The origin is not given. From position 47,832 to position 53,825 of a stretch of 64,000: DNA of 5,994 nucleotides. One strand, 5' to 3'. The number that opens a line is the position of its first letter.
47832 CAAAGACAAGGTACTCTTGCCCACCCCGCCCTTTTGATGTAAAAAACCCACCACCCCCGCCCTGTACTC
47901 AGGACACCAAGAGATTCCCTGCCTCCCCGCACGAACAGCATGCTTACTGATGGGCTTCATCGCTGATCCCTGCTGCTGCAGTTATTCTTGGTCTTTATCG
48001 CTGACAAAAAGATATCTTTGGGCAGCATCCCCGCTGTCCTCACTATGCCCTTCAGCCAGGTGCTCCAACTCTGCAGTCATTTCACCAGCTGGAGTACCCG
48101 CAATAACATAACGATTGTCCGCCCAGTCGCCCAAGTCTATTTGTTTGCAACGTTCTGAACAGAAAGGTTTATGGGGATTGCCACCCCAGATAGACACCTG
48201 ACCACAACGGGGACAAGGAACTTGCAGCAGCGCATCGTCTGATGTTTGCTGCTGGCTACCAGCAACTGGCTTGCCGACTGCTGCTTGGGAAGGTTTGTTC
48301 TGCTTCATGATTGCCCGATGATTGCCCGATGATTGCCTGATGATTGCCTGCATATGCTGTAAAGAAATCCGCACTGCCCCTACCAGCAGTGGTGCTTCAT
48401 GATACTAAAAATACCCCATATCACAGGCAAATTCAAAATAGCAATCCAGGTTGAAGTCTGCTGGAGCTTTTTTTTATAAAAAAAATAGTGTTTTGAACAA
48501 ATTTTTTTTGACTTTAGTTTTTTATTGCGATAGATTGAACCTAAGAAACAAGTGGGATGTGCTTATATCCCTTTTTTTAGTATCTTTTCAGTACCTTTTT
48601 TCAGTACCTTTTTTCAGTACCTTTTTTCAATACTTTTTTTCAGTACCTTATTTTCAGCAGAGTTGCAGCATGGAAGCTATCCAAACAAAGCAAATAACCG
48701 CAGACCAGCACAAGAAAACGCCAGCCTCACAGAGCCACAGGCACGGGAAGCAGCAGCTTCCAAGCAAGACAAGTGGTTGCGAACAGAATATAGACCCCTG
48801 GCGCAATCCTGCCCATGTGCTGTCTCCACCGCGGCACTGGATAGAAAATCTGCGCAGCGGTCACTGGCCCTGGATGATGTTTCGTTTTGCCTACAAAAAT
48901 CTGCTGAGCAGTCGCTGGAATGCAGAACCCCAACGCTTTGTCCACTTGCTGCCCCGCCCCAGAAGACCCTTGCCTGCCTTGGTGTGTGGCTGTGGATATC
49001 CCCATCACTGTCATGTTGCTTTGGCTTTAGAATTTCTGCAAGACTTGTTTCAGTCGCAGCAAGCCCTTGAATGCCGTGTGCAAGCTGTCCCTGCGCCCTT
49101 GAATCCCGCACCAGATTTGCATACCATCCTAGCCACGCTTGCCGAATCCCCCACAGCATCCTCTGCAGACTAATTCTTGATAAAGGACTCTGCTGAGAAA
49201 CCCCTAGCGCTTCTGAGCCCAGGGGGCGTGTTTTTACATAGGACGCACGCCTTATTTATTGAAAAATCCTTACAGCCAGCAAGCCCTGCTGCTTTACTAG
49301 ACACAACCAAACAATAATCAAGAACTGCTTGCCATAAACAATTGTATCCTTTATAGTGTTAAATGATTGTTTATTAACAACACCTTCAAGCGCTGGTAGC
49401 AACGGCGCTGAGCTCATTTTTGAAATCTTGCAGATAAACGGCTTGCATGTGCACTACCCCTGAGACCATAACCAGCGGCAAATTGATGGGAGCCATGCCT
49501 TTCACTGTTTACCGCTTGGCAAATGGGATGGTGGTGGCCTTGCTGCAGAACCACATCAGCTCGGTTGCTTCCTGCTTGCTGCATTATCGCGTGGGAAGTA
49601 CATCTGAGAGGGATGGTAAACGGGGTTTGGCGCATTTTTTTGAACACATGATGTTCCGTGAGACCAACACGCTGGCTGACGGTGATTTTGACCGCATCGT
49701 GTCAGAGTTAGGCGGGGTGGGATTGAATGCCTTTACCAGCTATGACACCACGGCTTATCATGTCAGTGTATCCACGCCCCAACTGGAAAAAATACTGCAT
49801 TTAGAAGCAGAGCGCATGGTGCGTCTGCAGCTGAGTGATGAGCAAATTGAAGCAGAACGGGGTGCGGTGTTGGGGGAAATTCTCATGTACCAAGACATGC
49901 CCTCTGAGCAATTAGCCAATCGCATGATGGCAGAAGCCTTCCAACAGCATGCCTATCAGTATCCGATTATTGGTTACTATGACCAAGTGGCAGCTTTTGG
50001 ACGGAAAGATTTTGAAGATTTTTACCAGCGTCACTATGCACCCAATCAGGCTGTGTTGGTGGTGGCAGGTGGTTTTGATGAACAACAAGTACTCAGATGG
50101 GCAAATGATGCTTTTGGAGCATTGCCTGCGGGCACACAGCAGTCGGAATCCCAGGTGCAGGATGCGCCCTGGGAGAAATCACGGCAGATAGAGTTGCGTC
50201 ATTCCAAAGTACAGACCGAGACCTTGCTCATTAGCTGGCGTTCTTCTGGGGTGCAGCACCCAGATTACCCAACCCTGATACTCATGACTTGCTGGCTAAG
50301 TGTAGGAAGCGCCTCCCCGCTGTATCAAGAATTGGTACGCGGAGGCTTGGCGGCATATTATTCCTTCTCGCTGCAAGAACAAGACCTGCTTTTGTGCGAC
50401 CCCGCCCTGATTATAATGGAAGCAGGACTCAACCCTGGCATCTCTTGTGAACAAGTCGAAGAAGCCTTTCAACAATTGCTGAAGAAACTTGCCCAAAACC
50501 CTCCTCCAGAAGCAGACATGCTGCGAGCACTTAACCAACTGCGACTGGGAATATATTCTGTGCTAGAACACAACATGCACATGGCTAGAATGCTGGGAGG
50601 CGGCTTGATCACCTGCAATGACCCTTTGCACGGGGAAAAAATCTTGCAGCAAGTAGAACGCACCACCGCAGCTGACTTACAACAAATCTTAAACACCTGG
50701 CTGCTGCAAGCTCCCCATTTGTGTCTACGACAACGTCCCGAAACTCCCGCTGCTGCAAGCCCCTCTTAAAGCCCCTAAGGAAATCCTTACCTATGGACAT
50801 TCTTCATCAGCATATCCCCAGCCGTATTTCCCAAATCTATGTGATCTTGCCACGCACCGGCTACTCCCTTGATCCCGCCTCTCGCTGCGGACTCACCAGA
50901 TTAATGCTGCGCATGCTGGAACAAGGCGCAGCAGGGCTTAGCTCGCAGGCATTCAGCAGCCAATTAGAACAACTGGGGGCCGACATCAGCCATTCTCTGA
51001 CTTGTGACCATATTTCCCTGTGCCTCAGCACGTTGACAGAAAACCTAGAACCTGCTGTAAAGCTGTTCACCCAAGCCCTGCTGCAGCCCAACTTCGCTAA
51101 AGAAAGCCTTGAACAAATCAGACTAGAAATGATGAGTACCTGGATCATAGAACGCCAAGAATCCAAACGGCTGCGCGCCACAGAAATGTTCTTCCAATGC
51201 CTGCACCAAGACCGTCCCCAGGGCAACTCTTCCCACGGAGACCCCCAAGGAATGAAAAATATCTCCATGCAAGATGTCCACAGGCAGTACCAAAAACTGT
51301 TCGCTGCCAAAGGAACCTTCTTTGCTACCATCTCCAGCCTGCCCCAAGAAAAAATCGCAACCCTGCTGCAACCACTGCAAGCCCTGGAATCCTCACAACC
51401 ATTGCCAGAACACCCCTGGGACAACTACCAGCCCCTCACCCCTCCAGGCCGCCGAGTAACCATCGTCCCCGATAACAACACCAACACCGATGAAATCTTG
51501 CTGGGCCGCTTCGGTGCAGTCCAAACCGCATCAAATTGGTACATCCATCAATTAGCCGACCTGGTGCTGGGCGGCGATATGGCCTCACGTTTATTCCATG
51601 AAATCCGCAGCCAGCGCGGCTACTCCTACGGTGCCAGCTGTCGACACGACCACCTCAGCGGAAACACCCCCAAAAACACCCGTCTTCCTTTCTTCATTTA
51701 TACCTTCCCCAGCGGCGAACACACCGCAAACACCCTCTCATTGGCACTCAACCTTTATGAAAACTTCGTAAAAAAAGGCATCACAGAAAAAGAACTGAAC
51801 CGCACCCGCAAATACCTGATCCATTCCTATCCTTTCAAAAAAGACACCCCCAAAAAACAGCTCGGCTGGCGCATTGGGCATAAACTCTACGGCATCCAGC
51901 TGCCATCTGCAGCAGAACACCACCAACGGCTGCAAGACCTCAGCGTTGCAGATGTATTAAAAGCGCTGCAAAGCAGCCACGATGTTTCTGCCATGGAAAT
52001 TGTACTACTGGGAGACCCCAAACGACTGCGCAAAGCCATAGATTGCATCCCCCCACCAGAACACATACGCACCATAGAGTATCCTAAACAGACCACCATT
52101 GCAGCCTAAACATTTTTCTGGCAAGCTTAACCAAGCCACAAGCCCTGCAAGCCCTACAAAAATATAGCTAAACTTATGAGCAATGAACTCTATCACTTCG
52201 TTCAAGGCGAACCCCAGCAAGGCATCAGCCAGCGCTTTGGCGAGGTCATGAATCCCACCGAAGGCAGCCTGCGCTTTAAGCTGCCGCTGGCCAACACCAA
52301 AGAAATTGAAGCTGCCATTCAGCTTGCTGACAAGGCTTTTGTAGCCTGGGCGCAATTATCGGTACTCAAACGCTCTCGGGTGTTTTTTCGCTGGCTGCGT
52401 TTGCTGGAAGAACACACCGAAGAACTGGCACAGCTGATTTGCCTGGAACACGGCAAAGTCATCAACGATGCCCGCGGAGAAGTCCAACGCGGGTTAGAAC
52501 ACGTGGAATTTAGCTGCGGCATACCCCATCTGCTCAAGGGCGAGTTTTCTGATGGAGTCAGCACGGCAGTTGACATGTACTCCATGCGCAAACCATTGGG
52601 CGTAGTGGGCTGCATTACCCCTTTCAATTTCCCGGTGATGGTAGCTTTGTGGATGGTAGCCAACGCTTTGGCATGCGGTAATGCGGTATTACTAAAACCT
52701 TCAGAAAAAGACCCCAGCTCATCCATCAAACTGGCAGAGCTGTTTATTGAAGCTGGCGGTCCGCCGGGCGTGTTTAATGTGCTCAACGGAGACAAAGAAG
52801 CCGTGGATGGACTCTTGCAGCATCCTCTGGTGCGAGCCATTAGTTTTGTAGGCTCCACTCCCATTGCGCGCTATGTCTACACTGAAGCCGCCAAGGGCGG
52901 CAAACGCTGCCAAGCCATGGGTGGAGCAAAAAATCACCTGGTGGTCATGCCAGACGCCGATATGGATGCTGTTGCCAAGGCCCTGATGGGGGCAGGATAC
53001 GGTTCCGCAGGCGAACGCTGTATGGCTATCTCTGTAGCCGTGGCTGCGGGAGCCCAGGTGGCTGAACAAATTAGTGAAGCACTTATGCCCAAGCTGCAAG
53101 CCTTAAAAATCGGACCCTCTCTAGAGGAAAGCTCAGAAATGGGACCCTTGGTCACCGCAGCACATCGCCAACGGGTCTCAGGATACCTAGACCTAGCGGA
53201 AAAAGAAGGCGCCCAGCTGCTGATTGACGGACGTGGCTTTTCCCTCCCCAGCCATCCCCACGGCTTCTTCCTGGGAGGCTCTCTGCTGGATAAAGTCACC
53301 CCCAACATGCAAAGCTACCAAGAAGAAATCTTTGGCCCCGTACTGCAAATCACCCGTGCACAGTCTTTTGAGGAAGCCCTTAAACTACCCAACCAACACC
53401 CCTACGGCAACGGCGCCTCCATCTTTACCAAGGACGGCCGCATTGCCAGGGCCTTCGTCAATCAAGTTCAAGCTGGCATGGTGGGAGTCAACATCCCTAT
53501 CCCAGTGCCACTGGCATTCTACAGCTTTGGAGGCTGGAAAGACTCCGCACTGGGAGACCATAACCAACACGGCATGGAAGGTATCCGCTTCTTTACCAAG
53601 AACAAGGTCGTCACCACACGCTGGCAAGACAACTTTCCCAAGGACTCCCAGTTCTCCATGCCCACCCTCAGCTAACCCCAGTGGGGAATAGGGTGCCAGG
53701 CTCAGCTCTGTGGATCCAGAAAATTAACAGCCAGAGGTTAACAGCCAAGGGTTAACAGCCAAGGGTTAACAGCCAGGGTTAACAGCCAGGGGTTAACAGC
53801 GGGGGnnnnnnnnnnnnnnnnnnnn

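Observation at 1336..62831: Nearly every spacer and many gene ends carry their own 'private' short tandem repeat, and every in-CDS repeat has a unit length divisible by three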

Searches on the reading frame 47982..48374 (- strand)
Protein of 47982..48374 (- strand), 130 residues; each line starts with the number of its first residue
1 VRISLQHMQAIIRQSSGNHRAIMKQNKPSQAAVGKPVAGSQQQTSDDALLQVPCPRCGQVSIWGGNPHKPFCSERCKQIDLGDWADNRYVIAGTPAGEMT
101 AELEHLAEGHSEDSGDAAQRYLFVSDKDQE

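Call 21: search_protein_families(library=pfam, proteins=[window:47982-48374:-], max_evalue=0.0001)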
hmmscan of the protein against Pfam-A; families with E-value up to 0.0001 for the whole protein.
window:47982-48374:- (130 aa): 1 family
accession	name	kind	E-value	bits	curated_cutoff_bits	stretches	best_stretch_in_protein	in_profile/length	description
PF03884.20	YacG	-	3e-19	68.9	25.5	1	52-98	1-48/52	DNA gyrase inhibitor YacG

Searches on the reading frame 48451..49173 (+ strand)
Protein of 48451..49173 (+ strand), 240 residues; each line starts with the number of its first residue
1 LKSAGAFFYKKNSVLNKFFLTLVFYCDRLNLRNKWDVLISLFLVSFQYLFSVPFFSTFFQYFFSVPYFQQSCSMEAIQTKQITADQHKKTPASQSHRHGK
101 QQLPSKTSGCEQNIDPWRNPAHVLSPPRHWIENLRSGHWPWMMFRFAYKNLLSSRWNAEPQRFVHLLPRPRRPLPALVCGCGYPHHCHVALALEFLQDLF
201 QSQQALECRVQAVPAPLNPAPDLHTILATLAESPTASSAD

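Call 21: search_protein_families(library=pfam, proteins=[window:48451-49173:+], max_evalue=0.0001)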
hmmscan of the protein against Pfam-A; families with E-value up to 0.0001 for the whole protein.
window:48451-49173:+ (240 aa): 0 families

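Call 76: search_protein_families(library=pfam, proteins=[window:48451-49173:+], max_evalue=1)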
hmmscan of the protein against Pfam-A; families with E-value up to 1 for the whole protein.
window:48451-49173:+ (240 aa): 2 families
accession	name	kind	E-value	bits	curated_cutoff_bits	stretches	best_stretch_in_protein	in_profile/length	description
PF04343.18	DUF488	-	0.042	14.9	22.2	1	124-196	53-121/121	Domain of unknown function DUF488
PF22751.1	DUF488-N3a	-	0.045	14.5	27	1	121-197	39-115/118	Active DUF488-N3 subclade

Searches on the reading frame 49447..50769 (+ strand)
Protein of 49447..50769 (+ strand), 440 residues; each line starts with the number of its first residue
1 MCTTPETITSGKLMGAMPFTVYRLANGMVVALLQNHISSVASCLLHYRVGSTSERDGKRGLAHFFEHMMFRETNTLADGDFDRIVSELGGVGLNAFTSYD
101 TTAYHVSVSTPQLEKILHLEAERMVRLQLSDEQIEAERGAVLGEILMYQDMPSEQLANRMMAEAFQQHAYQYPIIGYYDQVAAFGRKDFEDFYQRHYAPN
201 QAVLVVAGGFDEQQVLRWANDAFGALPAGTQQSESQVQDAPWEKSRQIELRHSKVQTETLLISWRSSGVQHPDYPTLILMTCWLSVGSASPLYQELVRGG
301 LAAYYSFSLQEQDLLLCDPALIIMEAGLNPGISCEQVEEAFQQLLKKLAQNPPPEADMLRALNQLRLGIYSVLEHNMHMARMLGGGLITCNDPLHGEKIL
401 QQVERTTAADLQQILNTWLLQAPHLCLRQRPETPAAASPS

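Call 21: search_protein_families(library=pfam, proteins=[window:49447-50769:+], max_evalue=0.0001)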
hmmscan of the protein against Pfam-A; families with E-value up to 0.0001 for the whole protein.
window:49447-50769:+ (440 aa): 2 families
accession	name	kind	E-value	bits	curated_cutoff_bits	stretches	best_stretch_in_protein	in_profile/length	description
PF05193.26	Peptidase_M16_C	-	1.9e-30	106.5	23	1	185-365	3-181/181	Peptidase M16 inactive domain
PF00675.25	Peptidase_M16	-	1.5e-26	93.5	22.3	1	30-175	2-146/149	Insulinase (Peptidase family M16)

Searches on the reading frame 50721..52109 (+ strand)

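Call 21: search_protein_families(library=pfam, proteins=[window:50721-52109:+], max_evalue=0.0001)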
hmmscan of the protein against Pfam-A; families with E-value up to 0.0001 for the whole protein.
window:50721-52109:+ (462 aa): 2 families
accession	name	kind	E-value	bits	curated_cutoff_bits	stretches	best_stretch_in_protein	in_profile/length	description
PF05193.26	Peptidase_M16_C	-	1.6e-19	70.9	23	1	180-365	1-180/181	Peptidase M16 inactive domain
PF00675.25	Peptidase_M16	-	2.3e-09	37.7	22.3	1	46-164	21-138/149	Insulinase (Peptidase family M16)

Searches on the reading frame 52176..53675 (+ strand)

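Call 21: search_protein_families(library=pfam, proteins=[window:52176-53675:+], max_evalue=0.0001)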
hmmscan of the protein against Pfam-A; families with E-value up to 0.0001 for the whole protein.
window:52176-53675:+ (499 aa): 1 family
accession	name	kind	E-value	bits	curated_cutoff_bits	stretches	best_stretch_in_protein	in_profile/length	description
PF00171.27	Aldedh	-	3.3e-135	451.6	23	1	22-479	9-461/461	Aldehyde dehydrogenase family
